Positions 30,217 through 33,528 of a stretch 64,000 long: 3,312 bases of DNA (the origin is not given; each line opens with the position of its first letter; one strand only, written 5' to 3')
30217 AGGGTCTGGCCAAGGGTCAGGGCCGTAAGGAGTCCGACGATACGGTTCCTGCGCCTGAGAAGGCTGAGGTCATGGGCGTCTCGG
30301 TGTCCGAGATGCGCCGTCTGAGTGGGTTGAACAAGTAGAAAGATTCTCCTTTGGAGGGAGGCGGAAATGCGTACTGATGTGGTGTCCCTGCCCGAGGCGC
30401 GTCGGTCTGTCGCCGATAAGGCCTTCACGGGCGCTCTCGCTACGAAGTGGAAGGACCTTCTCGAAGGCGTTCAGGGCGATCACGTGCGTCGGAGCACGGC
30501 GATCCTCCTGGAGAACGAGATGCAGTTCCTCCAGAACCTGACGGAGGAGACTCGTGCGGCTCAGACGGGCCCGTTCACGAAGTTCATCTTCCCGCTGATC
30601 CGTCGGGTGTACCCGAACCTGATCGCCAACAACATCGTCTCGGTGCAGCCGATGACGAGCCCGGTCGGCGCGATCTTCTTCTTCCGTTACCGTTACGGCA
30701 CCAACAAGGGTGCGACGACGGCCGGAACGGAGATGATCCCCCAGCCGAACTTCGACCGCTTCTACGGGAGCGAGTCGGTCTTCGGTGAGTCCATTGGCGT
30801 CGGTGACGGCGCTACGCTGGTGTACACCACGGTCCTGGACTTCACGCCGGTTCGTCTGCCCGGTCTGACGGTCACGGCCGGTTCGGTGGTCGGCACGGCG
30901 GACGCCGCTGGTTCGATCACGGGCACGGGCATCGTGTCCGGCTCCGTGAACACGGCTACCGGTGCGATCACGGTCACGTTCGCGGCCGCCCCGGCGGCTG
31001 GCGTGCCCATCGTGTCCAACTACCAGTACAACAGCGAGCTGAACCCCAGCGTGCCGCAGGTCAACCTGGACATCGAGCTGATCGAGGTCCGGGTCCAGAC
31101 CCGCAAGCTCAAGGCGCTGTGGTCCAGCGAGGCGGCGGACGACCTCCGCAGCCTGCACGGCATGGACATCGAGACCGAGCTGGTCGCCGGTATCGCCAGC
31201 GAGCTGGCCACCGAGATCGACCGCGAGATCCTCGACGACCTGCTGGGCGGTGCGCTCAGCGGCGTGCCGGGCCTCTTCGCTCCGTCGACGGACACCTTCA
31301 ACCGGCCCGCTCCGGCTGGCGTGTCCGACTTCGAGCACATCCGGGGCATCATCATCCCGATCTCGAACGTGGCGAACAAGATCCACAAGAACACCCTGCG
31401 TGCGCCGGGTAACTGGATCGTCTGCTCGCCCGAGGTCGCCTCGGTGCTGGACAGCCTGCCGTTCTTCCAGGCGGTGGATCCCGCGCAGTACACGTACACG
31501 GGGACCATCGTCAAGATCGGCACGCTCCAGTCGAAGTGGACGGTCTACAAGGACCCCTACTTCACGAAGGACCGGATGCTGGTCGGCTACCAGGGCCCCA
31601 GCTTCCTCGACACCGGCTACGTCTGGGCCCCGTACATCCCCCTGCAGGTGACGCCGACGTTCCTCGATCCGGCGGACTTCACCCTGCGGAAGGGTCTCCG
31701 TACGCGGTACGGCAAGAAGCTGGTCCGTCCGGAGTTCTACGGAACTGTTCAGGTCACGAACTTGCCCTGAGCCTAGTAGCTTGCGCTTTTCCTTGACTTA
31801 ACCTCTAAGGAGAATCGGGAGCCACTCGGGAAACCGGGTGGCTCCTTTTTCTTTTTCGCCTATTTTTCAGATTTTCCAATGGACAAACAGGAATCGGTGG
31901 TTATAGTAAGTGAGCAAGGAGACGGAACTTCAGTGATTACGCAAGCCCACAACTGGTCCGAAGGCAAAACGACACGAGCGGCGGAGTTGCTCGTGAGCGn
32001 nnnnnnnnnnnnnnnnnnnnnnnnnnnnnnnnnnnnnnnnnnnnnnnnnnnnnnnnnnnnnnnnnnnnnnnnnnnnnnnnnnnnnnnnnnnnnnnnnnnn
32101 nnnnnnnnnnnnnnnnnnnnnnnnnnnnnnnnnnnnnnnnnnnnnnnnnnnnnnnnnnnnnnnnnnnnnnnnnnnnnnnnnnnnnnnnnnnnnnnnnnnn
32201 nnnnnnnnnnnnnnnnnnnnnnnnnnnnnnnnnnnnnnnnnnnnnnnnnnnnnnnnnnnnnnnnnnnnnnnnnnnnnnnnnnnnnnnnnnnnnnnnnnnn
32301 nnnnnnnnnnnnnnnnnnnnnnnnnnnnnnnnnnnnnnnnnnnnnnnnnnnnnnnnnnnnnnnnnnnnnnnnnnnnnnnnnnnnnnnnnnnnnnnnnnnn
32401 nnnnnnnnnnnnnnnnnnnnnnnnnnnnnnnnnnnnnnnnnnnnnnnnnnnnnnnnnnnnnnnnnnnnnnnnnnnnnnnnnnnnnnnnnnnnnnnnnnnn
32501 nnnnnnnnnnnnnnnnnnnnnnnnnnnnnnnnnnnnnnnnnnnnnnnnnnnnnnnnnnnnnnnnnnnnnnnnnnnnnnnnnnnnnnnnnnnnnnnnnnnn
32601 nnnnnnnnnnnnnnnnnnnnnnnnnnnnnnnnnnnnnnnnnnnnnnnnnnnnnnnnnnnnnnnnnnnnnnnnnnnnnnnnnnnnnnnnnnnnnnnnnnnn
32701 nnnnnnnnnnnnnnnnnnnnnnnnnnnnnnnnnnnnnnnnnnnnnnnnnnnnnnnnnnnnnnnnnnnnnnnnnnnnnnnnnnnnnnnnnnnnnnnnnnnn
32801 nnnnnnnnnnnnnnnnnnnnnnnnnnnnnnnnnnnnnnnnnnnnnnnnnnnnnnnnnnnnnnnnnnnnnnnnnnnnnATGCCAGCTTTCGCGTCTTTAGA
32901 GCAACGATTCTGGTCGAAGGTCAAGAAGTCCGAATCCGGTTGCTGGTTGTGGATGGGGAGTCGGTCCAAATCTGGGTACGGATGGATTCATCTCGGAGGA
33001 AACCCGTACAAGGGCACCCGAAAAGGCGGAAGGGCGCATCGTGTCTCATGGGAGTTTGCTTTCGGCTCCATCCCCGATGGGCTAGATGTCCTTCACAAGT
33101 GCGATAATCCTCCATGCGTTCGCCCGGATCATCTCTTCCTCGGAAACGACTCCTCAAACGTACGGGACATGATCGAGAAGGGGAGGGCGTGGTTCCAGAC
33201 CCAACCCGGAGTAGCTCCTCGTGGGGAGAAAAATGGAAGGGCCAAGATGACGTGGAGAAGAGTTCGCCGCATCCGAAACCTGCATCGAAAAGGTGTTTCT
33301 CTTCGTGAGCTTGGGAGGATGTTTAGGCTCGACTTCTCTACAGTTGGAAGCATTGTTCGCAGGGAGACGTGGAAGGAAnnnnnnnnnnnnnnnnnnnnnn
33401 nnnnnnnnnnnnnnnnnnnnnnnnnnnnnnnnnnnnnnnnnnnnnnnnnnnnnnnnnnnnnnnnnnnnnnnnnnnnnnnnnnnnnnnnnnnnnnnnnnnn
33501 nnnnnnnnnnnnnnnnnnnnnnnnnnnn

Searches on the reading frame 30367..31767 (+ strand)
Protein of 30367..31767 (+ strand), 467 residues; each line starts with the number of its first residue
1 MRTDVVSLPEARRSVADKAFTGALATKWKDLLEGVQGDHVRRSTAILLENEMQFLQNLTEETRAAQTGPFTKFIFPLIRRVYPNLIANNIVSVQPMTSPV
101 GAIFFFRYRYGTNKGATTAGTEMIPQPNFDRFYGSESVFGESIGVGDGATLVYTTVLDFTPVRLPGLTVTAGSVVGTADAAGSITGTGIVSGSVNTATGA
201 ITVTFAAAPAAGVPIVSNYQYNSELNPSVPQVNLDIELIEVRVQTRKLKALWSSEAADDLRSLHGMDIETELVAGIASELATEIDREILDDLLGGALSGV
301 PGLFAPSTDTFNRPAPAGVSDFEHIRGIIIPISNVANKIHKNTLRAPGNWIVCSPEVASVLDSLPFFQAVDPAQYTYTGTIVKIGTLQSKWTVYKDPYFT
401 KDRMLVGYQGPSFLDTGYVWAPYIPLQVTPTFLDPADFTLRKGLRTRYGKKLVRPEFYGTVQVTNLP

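Call 32: find_encoding_contigs(protein=window:30367-31767:+, flank=5000, max_places=10)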
Protein window:30367-31767:+ (467 aa): 1 contig read that carries it; 1 place shown.
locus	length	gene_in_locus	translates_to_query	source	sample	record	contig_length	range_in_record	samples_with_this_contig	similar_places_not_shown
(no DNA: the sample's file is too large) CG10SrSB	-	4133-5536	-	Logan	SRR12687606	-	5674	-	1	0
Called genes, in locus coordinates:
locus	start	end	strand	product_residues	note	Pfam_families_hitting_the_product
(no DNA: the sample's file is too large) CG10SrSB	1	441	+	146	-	?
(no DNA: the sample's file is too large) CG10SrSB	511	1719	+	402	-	-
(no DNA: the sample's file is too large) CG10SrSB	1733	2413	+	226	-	-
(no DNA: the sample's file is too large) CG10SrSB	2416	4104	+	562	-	PF03420:Peptidase_S77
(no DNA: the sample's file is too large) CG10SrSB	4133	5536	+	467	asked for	PF07068:Gp23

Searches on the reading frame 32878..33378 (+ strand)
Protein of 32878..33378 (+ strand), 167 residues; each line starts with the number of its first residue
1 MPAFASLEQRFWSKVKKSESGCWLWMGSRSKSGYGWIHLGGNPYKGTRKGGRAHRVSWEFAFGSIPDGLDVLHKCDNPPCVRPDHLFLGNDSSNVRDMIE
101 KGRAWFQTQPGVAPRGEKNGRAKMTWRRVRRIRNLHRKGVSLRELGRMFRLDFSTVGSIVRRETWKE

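Call 25: find_encoding_contigs(protein=window:32878-33378:+, flank=3000, max_places=10)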
Protein window:32878-33378:+ (167 aa): 1 contig read that carries it; 1 place shown.
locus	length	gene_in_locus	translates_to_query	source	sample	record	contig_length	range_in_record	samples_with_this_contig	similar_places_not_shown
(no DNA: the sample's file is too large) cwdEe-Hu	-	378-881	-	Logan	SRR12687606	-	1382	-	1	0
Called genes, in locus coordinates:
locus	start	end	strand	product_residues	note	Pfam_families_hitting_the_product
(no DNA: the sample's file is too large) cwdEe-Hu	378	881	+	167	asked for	PF13392:HNH_3, PF25787:HTH_SB (weak)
